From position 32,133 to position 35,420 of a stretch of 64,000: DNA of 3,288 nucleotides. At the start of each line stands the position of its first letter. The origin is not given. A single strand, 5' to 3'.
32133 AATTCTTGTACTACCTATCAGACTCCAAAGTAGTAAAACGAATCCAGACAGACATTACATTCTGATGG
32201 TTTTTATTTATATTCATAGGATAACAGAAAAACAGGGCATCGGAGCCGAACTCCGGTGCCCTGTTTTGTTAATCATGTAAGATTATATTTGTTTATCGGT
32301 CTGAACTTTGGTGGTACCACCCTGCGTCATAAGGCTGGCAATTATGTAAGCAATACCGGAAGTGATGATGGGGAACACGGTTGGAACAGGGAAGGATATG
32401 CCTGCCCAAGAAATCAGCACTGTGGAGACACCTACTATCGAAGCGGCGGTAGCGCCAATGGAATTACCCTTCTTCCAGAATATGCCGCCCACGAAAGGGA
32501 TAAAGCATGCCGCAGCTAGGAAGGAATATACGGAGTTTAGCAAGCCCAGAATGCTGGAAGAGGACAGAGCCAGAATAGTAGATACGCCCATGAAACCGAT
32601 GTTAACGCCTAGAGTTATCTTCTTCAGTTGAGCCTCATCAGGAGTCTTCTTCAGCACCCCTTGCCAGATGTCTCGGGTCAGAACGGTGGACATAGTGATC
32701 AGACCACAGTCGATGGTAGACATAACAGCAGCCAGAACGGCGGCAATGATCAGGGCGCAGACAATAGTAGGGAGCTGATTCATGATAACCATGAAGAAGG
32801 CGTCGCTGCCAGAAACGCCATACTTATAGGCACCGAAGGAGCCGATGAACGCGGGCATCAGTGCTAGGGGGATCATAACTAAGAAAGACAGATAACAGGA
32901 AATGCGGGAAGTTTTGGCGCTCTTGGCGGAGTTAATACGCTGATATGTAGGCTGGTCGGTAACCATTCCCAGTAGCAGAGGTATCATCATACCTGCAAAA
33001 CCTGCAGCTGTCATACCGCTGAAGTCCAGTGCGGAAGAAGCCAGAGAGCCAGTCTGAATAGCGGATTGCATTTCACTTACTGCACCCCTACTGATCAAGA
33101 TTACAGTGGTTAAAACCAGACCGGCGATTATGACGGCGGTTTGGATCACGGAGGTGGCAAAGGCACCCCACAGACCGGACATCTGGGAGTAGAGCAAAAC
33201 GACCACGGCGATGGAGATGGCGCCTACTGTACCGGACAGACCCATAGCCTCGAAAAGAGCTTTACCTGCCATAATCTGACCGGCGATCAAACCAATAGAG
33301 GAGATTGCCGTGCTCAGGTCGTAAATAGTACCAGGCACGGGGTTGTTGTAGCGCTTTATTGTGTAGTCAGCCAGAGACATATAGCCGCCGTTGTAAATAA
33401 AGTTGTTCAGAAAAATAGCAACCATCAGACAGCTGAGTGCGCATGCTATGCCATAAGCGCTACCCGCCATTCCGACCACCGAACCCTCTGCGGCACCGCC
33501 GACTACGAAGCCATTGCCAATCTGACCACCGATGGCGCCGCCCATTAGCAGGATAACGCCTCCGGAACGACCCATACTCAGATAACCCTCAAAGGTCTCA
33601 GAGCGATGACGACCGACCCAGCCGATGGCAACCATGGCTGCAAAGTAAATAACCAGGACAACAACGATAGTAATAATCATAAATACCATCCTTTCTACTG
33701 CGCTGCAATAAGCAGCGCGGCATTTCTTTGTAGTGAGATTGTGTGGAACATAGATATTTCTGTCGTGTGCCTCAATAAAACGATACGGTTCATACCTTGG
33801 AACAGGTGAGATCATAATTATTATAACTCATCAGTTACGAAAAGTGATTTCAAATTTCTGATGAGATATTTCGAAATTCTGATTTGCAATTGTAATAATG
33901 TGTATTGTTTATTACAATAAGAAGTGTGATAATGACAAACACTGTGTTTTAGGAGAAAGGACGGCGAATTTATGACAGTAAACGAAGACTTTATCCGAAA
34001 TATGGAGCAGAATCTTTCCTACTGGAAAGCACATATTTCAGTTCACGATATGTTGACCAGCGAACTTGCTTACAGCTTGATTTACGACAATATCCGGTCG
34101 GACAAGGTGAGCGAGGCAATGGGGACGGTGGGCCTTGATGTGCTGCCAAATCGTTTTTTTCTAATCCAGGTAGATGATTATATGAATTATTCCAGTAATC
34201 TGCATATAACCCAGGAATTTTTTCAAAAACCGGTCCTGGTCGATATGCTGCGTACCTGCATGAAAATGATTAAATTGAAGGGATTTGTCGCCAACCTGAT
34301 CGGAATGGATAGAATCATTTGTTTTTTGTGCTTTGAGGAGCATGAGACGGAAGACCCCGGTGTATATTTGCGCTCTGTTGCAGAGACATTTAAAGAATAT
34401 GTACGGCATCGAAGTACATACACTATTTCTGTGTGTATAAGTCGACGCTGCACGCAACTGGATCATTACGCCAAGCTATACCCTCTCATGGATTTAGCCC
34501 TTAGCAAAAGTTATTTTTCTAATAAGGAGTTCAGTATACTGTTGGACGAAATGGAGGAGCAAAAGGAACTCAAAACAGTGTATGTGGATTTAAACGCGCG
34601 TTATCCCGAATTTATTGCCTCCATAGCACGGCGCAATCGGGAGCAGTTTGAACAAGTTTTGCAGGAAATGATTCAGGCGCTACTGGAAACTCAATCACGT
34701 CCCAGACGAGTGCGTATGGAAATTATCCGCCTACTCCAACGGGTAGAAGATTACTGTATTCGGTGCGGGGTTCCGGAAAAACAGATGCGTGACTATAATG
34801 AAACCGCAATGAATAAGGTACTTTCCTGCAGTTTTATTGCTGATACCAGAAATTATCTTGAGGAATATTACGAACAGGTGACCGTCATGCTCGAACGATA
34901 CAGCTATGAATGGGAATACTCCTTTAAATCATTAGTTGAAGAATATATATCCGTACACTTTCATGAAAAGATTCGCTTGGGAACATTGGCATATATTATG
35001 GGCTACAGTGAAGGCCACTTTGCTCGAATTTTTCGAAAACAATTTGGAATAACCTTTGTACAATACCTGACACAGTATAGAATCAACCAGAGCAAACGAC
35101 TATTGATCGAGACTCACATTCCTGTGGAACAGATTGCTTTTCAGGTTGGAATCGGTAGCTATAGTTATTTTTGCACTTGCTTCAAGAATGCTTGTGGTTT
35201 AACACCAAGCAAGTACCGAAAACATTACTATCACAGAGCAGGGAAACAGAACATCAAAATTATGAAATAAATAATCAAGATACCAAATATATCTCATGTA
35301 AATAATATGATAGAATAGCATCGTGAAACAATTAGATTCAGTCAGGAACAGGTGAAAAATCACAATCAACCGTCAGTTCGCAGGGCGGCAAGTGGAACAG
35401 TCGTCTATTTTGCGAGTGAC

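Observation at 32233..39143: Foreign-GC cassette pairing histidine ammonia-lyase with an enoate-reductase-type flavoenzyme and lacking hutU/hutI: possible new route to imidazole propionate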

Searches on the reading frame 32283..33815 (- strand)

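Call 4: search_protein_families(library=ncbifam, proteins=[window:32283-33815:-])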
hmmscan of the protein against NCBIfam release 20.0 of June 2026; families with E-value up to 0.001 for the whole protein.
window:32283-33815:- (510 aa): 6 families
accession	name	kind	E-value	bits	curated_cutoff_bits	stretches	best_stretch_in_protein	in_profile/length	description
TIGR00813.1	sss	superfamily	4.8e-30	104.9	184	1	81-462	4-411/411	sodium/solute symporter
TIGR02119.1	panF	equivalog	3.7e-20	72.4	328.05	1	47-497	4-468/471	sodium/pantothenate symporter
TIGR02121.1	Na_Pro_sym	equivalog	2.1e-17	63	515.5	1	49-504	2-476/488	sodium/proline symporter PutP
TIGR03648.1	Na_symport_lg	subfamily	1.6e-13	49.9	320.75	1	345-468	355-479/547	VC_2705 family sodium/solute symporter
NF011948.0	PRK15419.1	equivalog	3.4e-11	42.7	955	1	49-505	6-481/502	sodium/proline symporter PutP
NF007790.0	PRK10484.1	equivalog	1.7e-10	40.4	401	1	50-471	7-453/527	solute:sodium symporter family transporter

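Call 5: search_protein_families(library=pfam, proteins=[window:32283-33815:-])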
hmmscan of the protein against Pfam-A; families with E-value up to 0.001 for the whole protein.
window:32283-33815:- (510 aa): 1 family
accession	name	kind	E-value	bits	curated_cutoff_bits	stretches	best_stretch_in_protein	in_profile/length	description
PF00474.23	SSF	-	3e-30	105.9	22.8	1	92-462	15-406/406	Sodium:solute symporter family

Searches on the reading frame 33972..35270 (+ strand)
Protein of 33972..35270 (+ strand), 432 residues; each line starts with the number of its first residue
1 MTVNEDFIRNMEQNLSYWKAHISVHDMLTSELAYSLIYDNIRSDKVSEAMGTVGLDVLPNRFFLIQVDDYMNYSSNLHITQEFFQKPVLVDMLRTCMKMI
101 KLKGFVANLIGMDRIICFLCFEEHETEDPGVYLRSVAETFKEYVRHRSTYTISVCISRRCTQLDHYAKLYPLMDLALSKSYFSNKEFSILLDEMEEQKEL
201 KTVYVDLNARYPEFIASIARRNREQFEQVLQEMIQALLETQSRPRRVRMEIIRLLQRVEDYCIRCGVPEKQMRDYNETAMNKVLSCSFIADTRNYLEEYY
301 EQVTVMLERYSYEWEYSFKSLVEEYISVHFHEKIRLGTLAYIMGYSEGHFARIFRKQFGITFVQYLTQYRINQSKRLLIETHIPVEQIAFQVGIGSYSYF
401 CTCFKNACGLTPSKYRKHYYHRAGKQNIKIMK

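Call 4: search_protein_families(library=ncbifam, proteins=[window:33972-35270:+])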
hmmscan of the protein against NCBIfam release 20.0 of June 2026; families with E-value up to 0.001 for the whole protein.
window:33972-35270:+ (432 aa): 32 families (the best 25 are shown)
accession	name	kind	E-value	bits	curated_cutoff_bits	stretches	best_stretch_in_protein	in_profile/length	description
NF047455.1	TF_Staph_AryK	equivalog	3.6e-21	75.1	850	1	320-428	160-268/759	transcriptional regulator AryK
NF047788.1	TransRegPocR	equivalog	2.5e-19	69.6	500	1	324-421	196-293/296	transcriptional regulator PocR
NF007860.0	PRK10572.1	equivalog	3.1e-16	59.1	208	1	324-420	190-286/292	arabinose operon transcriptional regulator AraC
TIGR04094.1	adjacent_YSIRK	equivalog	9.1e-14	51.2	200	1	322-416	290-383/383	YSIRK-targeted surface antigen transcriptional regulator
NF049932.1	TranspRegBtr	equivalog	5.5e-13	48.3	900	1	323-418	170-265/531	bacillibactin transport transcriptional regulator Btr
NF006902.0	PRK09393.1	equivalog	1.2e-12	47.7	425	1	323-420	226-323/327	transcriptional regulator FtrA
NF007693.0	PRK10371.1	equivalog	1.3e-11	44.2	253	1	322-420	203-301/309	transcriptional regulator MelR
NF007584.0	PRK10219.1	equivalog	1.5e-11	44.6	174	1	323-418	11-106/107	superoxide response transcriptional regulator SoxS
NF010025.2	PRK13500.1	equivalog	1.6e-10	41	525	1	297-419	149-278/282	HTH-type transcriptional activator RhaR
NF010026.0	PRK13501.1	equivalog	1.7e-10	40.5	363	1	345-422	204-281/290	HTH-type transcriptional activator RhaR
NF010028.0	PRK13503.1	equivalog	2.7e-10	40.1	288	1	324-418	178-272/278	HTH-type transcriptional activator RhaS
NF010027.0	PRK13502.1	equivalog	3.4e-10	39.8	384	1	346-417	205-276/282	HTH-type transcriptional activator RhaR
NF007633.0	PRK10296.1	equivalog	6.4e-10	39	264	1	319-421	175-277/280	transcriptional regulator ChbR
NF012144.2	ramA_TF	equivalog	5.4e-09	36.5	180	1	322-418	10-106/108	RamA family antibiotic efflux transcriptional regulator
NF033869.1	viru_reg_Rsp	equivalog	6.4e-09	34.8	400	1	324-429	154-259/701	AraC family transcriptional regulator Rsp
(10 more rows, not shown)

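Call 5: search_protein_families(library=pfam, proteins=[window:33972-35270:+])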
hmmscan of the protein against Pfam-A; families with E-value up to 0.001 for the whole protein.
window:33972-35270:+ (432 aa): 2 families
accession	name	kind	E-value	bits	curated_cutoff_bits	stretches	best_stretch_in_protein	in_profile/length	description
PF12833.13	HTH_18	-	7.6e-23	81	33.6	1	339-417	1-79/80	Helix-turn-helix domain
PF00165.29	HTH_AraC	-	2.5e-21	75.7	26.6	2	384-417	10-42/42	Bacterial regulatory helix-turn-helix proteins, AraC family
